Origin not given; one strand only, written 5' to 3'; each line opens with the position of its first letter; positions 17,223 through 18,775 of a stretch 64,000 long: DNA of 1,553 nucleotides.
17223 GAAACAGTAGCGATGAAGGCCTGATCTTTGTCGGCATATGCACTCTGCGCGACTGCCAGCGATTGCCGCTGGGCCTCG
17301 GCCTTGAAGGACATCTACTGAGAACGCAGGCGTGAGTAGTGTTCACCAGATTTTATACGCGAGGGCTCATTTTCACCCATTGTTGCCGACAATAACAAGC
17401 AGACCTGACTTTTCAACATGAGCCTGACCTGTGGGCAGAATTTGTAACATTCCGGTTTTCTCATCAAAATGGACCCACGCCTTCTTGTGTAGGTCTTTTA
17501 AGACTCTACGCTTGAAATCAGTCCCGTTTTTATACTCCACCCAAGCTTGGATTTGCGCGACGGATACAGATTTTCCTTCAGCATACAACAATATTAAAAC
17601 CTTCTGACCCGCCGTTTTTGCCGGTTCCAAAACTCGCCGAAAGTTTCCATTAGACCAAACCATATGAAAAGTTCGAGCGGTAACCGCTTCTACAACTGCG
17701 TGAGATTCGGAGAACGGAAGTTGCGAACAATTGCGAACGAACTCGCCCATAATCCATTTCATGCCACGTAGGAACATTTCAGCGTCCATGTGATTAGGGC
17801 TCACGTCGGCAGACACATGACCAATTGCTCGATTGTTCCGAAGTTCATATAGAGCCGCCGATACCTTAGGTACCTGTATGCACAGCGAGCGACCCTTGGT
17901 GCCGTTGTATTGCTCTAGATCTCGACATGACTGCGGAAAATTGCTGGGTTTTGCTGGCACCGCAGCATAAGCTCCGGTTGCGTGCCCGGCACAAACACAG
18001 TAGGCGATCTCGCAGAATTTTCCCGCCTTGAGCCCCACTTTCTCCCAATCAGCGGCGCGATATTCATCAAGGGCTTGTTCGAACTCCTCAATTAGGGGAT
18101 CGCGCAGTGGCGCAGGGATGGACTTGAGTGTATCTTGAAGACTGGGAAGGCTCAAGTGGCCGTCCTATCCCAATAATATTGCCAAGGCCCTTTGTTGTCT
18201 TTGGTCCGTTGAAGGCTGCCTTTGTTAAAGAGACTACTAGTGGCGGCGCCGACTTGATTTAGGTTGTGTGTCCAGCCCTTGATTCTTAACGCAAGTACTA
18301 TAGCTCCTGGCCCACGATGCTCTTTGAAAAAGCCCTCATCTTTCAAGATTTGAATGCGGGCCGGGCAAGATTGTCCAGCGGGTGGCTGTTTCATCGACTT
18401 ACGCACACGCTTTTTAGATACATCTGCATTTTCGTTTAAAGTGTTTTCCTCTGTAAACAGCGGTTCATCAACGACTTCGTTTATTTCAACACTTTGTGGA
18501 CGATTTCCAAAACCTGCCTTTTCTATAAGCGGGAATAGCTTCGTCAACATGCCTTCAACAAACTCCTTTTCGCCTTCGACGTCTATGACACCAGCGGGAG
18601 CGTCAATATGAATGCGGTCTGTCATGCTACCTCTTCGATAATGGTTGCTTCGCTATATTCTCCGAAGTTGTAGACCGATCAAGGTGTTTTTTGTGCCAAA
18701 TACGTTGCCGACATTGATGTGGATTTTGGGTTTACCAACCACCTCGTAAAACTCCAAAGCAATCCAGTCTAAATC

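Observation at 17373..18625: AT-rich, translationally coupled two-gene cassette (wHTH protein plus HEPN-like/wHTH fusion): candidate undescribed toxin or defence module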

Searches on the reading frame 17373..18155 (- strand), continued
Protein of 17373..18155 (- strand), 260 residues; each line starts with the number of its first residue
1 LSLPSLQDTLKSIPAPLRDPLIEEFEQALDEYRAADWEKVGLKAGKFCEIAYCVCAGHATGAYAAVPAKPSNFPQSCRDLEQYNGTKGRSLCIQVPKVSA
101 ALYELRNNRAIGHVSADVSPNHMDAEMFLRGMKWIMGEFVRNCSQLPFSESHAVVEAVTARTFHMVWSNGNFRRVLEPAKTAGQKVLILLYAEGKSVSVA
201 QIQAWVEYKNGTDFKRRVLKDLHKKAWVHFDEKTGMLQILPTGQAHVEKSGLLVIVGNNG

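Call 85: search_protein_families(library=pfam, proteins=[L013:11146-12456:-, L018:11846-13174:-, L031:4097-5278:+, L023:6148-6639:+, L023:6649-7359:+, L030:6810-7415:+, L030:7420-7986:+, L031:5531-6049:+, L031:6053-6655:+], max_evalue=1)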
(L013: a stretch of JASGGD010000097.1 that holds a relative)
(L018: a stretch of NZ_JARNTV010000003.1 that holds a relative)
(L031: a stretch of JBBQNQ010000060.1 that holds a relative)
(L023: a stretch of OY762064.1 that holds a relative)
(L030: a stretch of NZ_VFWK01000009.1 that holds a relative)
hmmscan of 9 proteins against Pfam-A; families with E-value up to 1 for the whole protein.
L013:11146-12456:- (436 aa): 4 families
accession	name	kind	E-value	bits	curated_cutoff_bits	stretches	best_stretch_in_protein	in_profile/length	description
PF13356.12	Arm-DNA-bind_3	-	1.2e-14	54.6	27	1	31-98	19-82/83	Arm DNA-binding domain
PF00589.27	Phage_integrase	-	1.1e-07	32.2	27.1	1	253-399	27-169/172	Phage integrase family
PF24051.1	DUF7355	-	0.074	13.5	27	1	97-142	4-48/93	Domain of unknown function (DUF7355)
PF11015.13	DUF2853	-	0.12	13.4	25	1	83-141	23-79/101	Protein of unknown function (DUF2853)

L018:11846-13174:- (442 aa): 3 families
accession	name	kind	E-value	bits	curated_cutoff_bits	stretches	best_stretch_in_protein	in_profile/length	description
PF13356.12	Arm-DNA-bind_3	-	1.1e-11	45.1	27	1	34-101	18-82/83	Arm DNA-binding domain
PF00589.27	Phage_integrase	-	2.2e-05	24.8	27.1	1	255-369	25-137/172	Phage integrase family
PF02899.23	Phage_int_SAM_1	-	7.8e-05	23.3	22.3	1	122-194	13-82/83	Phage integrase, N-terminal SAM-like domain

L031:4097-5278:+ (393 aa): 5 families
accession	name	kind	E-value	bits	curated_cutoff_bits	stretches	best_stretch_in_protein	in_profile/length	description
PF00589.27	Phage_integrase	-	5.5e-26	91.8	27.1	1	199-376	11-169/172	Phage integrase family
PF14659.12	Phage_int_SAM_3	-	9.2e-10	39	22.6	1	85-135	7-57/58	Phage integrase, N-terminal SAM-like domain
PF14657.12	Arm-DNA-bind_4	-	5.6e-07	29.5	22.3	1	26-58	1-34/47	Arm DNA-binding domain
PF22022.2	Phage_int_M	-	0.00042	20.9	27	1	83-134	4-55/96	Phage integrase central domain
PF21058.3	Stereocilin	-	0.19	11.2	26.6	1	86-135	294-343/397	Stereocilin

L023:6148-6639:+ (163 aa): 0 families

L023:6649-7359:+ (236 aa): 1 family
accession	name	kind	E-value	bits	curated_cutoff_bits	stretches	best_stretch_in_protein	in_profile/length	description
PF00054.30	Laminin_G_1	-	0.18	12.4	24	1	100-179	23-101/131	Laminin G domain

L030:6810-7415:+ (201 aa): 0 families

L030:7420-7986:+ (188 aa): 0 families

L031:5531-6049:+ (172 aa): 1 family
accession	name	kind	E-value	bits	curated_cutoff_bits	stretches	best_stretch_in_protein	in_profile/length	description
PF03551.20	PadR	-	0.03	14.8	27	1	101-163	9-74/75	Transcriptional regulator PadR-like family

L031:6053-6655:+ (200 aa): 0 families

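Call 91: find_encoding_contigs(protein=P0051, flank=8000, max_places=2)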
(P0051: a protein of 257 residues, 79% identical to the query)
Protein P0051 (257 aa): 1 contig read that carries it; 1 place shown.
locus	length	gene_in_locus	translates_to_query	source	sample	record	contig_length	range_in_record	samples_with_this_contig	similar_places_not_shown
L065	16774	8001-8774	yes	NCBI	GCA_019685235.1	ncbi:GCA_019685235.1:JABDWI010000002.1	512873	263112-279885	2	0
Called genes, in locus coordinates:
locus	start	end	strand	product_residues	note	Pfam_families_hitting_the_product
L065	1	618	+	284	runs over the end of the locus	PF00294:PfkB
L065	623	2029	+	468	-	PF01266:DAO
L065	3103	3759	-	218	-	-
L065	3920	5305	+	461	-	PF03235:GmrSD_N, PF01844:HNH (weak)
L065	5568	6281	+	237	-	-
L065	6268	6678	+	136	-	-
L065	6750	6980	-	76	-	-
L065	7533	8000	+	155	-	-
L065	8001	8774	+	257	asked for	-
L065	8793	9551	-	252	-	PF00005:ABC_tran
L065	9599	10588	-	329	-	PF00005:ABC_tran, PF13304:AAA_21 (faint), PF08352:oligo_HPY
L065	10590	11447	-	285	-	PF00528:BPD_transp_1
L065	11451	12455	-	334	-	PF00528:BPD_transp_1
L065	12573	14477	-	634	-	PF00496:SBP_bac_5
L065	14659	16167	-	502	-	PF22848:ASD1_dom, PF06964:Alpha-L-AF_C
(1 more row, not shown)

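Call 92: find_encoding_contigs(protein=P0050, flank=8000, max_places=2)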
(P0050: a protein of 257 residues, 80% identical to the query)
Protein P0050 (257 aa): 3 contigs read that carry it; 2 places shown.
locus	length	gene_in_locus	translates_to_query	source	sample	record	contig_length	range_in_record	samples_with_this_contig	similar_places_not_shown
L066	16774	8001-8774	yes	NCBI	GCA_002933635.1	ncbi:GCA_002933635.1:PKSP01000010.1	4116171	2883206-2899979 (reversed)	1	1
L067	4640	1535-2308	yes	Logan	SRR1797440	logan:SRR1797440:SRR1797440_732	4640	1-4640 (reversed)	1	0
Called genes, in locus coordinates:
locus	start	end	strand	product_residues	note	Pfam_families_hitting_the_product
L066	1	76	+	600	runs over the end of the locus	PF00563:EAL, PF00571:CBS (faint), PF00990:GGDEF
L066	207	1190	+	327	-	PF08240:ADH_N, PF00107:ADH_zinc_N, PF13602:ADH_zinc_N_2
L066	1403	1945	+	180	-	-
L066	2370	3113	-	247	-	PF00106:adh_short, PF08659:KR, PF23441:SDR, PF13561:adh_short_C2, PF00107:ADH_zinc_N (faint)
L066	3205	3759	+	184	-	PF00440:TetR_N, PF21597:TetR_C_43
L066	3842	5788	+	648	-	PF13844:Glyco_transf_41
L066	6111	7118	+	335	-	PF06089:Asparaginase_II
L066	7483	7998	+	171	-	-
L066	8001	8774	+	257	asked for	-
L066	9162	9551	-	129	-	-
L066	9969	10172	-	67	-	-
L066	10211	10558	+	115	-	PF12840:HTH_20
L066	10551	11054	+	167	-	PF08327:AHSA1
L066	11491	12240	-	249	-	PF00106:adh_short, PF01370:Epimerase, PF08659:KR (weak), PF13561:adh_short_C2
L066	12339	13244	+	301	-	PF12852:Cupin_6, PF05899:Cupin_3 (weak), PF00165:HTH_AraC, PF12833:HTH_18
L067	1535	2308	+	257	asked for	-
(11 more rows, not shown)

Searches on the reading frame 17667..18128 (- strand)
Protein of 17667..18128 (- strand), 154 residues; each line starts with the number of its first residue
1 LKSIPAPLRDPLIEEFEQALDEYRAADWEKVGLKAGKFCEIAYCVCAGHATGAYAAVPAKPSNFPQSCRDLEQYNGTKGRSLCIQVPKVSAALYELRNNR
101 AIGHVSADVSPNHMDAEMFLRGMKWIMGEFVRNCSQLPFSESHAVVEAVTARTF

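Call 57: search_solved_structures(query=A4, max_evalue=10, show_alignments=5)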
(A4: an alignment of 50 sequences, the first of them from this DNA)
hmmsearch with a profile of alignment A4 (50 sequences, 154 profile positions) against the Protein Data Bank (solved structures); distinct sequences matched with E-value up to 10: 0.

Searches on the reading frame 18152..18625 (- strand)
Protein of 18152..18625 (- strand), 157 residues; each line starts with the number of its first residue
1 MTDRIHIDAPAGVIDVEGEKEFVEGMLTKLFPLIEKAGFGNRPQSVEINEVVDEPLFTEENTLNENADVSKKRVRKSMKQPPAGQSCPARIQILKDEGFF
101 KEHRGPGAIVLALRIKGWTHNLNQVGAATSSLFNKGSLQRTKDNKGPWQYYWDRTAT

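Call 4: search_protein_families(library=pfam, proteins=[window:18152-18625:-], max_evalue=10)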
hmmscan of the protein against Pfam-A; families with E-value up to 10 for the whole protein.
window:18152-18625:- (157 aa): 0 families

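Call 5: search_protein_families(library=padloc, proteins=[window:18152-18625:-], max_evalue=10)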
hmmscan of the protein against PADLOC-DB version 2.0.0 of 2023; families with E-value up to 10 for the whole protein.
window:18152-18625:- (157 aa): 0 families

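Call 6: search_protein_families(library=ncbifam, proteins=[window:18152-18625:-], max_evalue=10)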
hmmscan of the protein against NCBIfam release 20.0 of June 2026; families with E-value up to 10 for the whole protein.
window:18152-18625:- (157 aa): 0 families

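Call 7: search_protein_families(library=phrogs, proteins=[window:18152-18625:-], max_evalue=10)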
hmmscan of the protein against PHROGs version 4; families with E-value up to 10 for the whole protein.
window:18152-18625:- (157 aa): 0 families

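Call 9: find_homologous_proteins(query=window:18152-18625:-, max_evalue=0.001)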
Query window:18152-18625:- (157 aa): 105 proteins with E <= 0.001 among 154 candidates.
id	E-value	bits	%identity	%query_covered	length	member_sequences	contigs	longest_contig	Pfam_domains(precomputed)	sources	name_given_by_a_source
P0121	5.3e-101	353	100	100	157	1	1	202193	-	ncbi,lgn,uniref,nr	ncbi:hypothetical protein [Pararhizobium sp.]|uniref:hypothetical protein n=1 Tax=Pararhizobium sp. 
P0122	1.3e-72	261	75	98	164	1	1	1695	-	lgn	-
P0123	7.9e-67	242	70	98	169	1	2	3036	-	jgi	jgi:hypothetical protein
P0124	1.1e-66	242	68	98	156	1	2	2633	-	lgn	-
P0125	9.8e-66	239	69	98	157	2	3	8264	-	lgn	-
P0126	4.4e-65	237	67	98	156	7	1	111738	-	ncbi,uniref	ncbi:hypothetical protein [Labrys neptuniae]|uniref:DUF3489 domain-containing protein n=1 Tax=Labrys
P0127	5.1e-65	236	66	98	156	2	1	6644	-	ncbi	-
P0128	6.6e-65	236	66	98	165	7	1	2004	-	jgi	jgi:hypothetical protein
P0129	1.4e-64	235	68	98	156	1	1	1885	-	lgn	-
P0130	1.1e-63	232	65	99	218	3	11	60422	-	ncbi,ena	-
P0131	1.5e-63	232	65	98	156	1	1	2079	-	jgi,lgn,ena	-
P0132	3.4e-63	230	65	98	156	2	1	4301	-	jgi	jgi:hypothetical protein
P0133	3.0e-62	227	63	98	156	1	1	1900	-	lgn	-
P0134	5.8e-62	226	66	98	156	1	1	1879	-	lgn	-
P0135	3.2e-61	224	67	99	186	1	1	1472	-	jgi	jgi:hypothetical protein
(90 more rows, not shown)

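Call 11: search_solved_structures(query=window:18152-18625:-, max_evalue=10)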
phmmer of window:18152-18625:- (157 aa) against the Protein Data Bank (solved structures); distinct sequences matched with E-value up to 10: 0.

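Call 24: search_protein_families(library=pfam, alignment_id=A2, max_evalue=1)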
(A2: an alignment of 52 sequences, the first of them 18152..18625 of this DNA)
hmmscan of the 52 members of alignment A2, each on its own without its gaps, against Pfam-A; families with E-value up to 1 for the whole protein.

A. member 1, window:18152-18625:- (157 aa): 0 families

B. families by the number of members that match (of 52 scanned): 9 families
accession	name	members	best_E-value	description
PF03965.22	Penicillinase_R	2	0.051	Penicillinase repressor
PF24070.1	T4_MRH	2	0.078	T4 MRH-like protein family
PF15794.10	CCDC106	2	0.098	Coiled-coil domain-containing protein 106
PF18918.5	DUF5669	1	0.071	Family of unknown function (DUF5669)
PF07848.18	PaaX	1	0.092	PaaX-like protein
PF09364.15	XFP_N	1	0.11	XFP N-terminal domain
PF21060.3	Reovirus_L2_6th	1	0.14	Reovirus core-spike protein lambda-2 (L2), 6th domain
PF13142.11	DUF3960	1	0.21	Domain of unknown function (DUF3960)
PF03146.21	NtA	1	0.27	Agrin NtA domain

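Call 28: predict_structure(alignment_id=A2)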
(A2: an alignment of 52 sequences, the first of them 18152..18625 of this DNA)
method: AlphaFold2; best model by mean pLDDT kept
length: 157 residues; sequences in the alignment: 52
mean_pLDDT: 77.5   pTM: 0.47
mean pLDDT of the five models: 77.5, 76.5, 75.4, 73.2, 72.5
residues with pLDDT >= 90: 83; 70-90: 25; 50-70: 15; < 50: 34
segments of 3 or more residues with pLDDT < 50: 42-73
pLDDT, mean of each block of 10 residues (from residue 1): 84 90 92 79 43 35 34 54 82 96 96 95 96 96 93 73
secondary structure, 60 per line:
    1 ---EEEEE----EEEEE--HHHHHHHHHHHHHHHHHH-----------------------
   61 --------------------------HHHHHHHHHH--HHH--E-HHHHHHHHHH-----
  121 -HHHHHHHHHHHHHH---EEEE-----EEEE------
elements in order: E4-8 E13-17 H20-37 H87-96 H106-115 H122-135 E139-142 E148-151

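Call 32: fold_search(model_id=the predicted structure, library=pdb)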
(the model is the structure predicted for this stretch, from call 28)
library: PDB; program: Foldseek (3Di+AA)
matches with E <= 10: 1142; with E <= 0.001: 0
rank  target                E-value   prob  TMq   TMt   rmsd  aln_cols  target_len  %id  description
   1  5nhk_B                3.5e-03  1.00  0.39  0.45   2.7        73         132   22  Structure of Ferric uptake regulator from francisella tularensis with Iron (released 2018-05-16)
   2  5nhk_A                4.2e-03  1.00  0.38  0.45   2.7        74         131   24  Structure of Ferric uptake regulator from francisella tularensis with Iron (released 2018-05-16)
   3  5nbc_A                4.7e-03  1.00  0.39  0.46   2.6        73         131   22  Structure of Prokaryotic Transcription Factors (released 2018-05-16)
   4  5nbc_B                4.7e-03  1.00  0.39  0.46   2.7        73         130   22  Structure of Prokaryotic Transcription Factors (released 2018-05-16)
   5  3mwm_A                1.1e-02  1.00  0.39  0.48   1.5        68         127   22  Graded expression of zinc-responsive genes through two regulatory zinc-binding sites in Zur (released 2011-03-16)
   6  3mwm_B                1.4e-02  1.00  0.39  0.49   1.5        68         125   22  Graded expression of zinc-responsive genes through two regulatory zinc-binding sites in Zur (released 2011-03-16)
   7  7vo0_G                1.5e-02  1.00  0.38  0.44   4.3        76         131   22  Streptomyces coelicolor zinc uptake regulator complexed with zinc and DNA (trimer of dimers) (released 2022-08-03)
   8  6qh0_D                1.9e-02  1.00  0.34  0.45   3.6        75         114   20  The complex structure of hsRosR-S5 (VNG0258H/RosR-S5) (released 2019-07-10)
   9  6qfd_A                2.1e-02  1.00  0.34  0.45   4.1        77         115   19  The complex structure of hsRosR-S4 (vng0258/RosR-S4) (released 2019-07-10)
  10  2w57_A                2.5e-02  1.00  0.40  0.47   2.0        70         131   13  Crystal structure of the Vibrio cholerae ferric uptake regulator (Fur) reveals structural rearrangement of the DNA-bin (released 2009-01-20)
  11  6qfd_C                2.9e-02  1.00  0.34  0.46   3.4        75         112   20  The complex structure of hsRosR-S4 (vng0258/RosR-S4) (released 2019-07-10)
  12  6qh0_C                3.2e-02  1.00  0.34  0.46   3.6        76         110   20  The complex structure of hsRosR-S5 (VNG0258H/RosR-S5) (released 2019-07-10)
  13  9ire_A                4.1e-02  1.00  0.36  0.37   2.8        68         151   13  CRYSTAL STRUCTURE OF Bacillus cereus FERRIC UPTAKE REGULATOR (released 2025-07-23)
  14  6ez1_A                4.1e-02  1.00  0.33  0.45   4.1        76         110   20  Structure of h. salinarum RosR (vng0258) grown from NaBr (released 2018-08-22)
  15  4ejo_A                4.7e-02  1.00  0.35  0.47   2.4        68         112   20  Crystal structure of padr family transcriptional regulator from Eggerthella lenta DSM 2243 (released 2012-04-25)
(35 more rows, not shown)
